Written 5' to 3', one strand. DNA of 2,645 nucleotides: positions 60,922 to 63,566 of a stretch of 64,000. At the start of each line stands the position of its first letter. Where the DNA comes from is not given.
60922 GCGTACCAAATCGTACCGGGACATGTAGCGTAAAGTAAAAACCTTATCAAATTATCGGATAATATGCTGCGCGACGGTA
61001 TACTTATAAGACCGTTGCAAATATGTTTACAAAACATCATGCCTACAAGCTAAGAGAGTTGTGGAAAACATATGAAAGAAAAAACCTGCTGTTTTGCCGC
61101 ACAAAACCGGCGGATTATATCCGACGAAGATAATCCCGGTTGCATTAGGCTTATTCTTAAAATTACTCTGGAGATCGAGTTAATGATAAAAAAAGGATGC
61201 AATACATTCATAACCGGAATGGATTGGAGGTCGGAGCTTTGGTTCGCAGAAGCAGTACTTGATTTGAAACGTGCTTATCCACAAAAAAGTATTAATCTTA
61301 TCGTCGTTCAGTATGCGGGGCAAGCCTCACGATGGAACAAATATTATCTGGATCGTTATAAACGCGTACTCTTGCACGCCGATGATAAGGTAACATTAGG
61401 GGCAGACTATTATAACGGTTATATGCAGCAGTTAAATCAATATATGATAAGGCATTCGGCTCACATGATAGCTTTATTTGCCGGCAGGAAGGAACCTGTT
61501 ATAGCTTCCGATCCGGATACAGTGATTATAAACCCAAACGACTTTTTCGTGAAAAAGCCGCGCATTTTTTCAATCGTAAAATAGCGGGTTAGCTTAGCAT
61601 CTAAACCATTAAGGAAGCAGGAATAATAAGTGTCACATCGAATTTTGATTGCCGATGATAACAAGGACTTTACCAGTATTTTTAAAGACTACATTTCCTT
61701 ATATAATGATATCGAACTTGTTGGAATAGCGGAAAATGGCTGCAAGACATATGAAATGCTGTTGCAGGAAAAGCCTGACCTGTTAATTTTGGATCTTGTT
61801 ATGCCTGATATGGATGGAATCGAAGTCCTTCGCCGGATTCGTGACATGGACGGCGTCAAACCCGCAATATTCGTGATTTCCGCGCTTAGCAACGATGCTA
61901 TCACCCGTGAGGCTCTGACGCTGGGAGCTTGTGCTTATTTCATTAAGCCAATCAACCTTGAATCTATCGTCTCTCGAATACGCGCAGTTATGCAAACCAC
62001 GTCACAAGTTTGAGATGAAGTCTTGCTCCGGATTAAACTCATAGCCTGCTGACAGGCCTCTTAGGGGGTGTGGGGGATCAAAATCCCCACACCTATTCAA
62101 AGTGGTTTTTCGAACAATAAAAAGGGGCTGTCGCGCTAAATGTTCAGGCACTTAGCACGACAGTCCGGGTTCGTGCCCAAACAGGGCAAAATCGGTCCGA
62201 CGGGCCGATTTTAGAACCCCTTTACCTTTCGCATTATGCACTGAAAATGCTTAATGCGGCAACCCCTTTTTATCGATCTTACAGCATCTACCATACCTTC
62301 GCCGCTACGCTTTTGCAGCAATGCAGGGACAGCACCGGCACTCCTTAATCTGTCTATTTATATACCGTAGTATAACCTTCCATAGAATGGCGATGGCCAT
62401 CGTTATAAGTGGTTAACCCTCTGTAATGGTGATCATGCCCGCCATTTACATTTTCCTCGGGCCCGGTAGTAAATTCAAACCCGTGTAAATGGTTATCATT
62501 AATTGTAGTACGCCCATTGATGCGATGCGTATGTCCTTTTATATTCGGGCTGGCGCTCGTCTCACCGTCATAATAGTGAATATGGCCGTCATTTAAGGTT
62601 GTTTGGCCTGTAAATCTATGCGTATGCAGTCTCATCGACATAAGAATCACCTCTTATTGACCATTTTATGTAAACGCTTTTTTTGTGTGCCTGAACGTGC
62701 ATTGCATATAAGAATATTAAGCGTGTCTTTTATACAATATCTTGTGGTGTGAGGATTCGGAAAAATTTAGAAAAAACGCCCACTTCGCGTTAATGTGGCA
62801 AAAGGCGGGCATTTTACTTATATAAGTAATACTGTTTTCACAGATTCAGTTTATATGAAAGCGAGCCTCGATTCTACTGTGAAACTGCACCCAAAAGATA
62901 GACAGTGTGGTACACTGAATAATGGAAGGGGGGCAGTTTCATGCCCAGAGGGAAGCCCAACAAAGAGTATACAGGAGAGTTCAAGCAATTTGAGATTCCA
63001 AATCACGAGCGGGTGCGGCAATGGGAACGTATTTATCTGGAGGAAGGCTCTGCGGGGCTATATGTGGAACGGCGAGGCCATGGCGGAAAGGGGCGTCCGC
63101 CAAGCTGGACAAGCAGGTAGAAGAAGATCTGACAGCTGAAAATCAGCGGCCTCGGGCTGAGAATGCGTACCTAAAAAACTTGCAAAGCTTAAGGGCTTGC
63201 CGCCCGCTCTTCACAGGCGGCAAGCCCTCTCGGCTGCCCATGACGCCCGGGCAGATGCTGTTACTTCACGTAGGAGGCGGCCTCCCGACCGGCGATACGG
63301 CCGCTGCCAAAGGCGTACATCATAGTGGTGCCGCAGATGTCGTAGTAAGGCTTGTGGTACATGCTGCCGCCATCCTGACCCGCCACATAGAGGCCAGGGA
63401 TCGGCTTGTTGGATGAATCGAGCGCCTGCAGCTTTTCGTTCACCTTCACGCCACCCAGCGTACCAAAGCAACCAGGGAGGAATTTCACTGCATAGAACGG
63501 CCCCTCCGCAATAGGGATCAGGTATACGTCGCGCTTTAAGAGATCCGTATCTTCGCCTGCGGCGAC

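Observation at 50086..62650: AT-richer signalling island of about 12.5 kb: a Spo0A-like output with a four-gene multi-kinase/receiver operon and a divergent SLOG plus Spo0A-receiver pair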

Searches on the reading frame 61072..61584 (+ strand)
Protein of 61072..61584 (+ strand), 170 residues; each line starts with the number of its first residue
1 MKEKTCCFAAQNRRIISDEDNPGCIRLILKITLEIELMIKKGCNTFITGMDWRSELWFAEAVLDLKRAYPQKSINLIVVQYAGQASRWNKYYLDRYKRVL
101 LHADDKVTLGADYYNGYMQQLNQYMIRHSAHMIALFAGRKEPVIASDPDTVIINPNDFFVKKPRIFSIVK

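Call 3: search_protein_families(library=pfam, proteins=[window:61072-61584:+], max_evalue=0.01)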
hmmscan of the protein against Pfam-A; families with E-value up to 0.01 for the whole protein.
window:61072-61584:+ (170 aa): 1 family
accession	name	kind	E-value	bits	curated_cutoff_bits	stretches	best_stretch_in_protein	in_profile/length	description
PF06908.16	YpsA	-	4.4e-14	53.3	27.7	1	18-139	15-137/168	YspA SLOG family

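Call 4: search_protein_families(library=ncbifam, proteins=[window:61072-61584:+], max_evalue=0.01)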
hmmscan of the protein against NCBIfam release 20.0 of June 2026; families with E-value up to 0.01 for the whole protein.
window:61072-61584:+ (170 aa): 1 family
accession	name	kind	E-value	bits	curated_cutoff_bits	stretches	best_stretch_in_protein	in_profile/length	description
NF010181.0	PRK13660.1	equivalog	2.3e-10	40.8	165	1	29-138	29-139/182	hypothetical protein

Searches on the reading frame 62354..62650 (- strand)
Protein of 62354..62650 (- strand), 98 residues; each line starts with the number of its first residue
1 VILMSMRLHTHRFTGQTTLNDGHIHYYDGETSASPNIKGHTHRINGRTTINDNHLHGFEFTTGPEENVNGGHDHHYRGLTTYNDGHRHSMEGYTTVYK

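Call 3: search_protein_families(library=pfam, proteins=[window:62354-62650:-], max_evalue=0.01)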
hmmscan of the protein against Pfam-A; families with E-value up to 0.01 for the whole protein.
window:62354-62650:- (98 aa): 1 family
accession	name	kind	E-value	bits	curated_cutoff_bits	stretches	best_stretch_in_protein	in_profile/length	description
PF12788.12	YmaF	-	3.8e-19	69.4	27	2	6-62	37-95/97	YmaF family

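Call 4: search_protein_families(library=ncbifam, proteins=[window:62354-62650:-], max_evalue=0.01)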
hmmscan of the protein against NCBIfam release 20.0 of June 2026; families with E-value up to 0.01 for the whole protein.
window:62354-62650:- (98 aa): 0 families

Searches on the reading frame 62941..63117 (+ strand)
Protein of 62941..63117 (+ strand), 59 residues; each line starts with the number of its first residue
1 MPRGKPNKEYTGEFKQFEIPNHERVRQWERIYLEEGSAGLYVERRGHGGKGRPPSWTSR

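Call 63: search_protein_families(library=pfam, proteins=[window:62941-63117:+], max_evalue=10)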
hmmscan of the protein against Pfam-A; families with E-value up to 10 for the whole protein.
seq(59 aa): 2 families
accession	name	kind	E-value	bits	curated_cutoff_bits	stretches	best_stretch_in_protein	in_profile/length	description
PF13518.12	HTH_28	-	0.0037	17.7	25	1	16-45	21-49/52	Helix-turn-helix domain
PF13565.12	HTH_32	-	0.14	13.2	33.7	1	25-58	2-31/73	Homeodomain-like domain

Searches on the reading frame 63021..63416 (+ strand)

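Call 33: search_protein_families(library=pfam, proteins=[window:63021-63416:+], max_evalue=0.001)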
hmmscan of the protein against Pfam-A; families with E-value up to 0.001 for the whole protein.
window:63021-63416:+ (131 aa): 0 families

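Call 63: search_protein_families(library=pfam, proteins=[window:63021-63413:+], max_evalue=10)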
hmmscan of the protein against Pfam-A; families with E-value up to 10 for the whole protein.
seq(131 aa): 1 family
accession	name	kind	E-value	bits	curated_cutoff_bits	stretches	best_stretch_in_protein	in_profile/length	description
PF01292.26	Ni_hydr_CYTB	-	0.26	11.5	30.1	1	84-127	132-171/179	Prokaryotic cytochrome b561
